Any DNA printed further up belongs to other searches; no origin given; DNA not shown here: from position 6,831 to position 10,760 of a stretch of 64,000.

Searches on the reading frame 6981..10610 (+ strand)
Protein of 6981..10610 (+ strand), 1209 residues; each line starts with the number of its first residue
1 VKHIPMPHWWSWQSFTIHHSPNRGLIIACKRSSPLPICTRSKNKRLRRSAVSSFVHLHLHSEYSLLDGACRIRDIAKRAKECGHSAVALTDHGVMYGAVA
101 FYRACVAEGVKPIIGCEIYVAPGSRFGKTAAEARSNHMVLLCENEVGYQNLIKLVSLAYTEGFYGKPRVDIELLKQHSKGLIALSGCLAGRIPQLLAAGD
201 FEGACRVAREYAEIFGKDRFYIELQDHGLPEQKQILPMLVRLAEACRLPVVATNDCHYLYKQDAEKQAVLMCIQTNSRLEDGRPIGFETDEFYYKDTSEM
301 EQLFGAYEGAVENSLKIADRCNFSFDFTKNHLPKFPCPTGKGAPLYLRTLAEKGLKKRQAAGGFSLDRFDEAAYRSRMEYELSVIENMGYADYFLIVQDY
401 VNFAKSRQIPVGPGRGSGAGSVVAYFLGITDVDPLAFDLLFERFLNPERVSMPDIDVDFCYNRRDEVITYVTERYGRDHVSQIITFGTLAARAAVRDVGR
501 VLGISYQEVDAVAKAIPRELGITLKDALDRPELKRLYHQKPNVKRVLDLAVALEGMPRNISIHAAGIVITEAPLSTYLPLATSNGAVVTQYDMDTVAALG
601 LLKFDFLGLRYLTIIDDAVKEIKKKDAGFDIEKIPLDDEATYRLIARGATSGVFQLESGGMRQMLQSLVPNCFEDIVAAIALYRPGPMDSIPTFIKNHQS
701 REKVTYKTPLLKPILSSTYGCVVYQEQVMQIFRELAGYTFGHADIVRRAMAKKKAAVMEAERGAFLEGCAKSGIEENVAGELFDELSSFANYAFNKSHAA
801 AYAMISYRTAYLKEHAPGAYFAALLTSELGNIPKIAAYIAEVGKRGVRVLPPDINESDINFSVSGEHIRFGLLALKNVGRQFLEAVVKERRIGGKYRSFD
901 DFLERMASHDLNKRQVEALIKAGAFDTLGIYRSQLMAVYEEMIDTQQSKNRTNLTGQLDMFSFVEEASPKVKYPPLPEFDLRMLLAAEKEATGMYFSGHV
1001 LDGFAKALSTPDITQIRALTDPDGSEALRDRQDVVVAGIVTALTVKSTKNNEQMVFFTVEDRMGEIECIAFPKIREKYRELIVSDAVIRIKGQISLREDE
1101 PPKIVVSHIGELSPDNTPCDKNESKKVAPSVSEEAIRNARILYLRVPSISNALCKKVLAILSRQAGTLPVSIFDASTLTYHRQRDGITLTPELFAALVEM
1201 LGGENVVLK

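Call 58: search_protein_families(library=pfam, proteins=[window:6981-10610:+], max_evalue=0.00001)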
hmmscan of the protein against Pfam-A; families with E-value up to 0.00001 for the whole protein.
window:6981-10610:+ (1209 aa): 5 families
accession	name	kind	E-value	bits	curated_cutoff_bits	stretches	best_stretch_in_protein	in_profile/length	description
PF07733.18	DNA_pol3_alpha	-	2.1e-103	345.9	23.9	1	346-608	2-260/260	Bacterial DNA polymerase III alpha NTPase domain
PF02811.25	PHP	-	1.2e-61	208.3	26.4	1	56-227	1-164/164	PHP domain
PF17657.6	DNA_pol3_finger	-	7.4e-61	204.7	22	1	612-772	2-165/166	Bacterial DNA polymerase III alpha subunit finger domain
PF14579.12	HHH_6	-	8.6e-30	103.2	25.6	1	846-935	1-90/90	Helix-hairpin-helix motif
PF01336.31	tRNA_anti-codon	-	3.2e-11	43.4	27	1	1034-1109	1-72/75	OB-fold nucleic acid binding domain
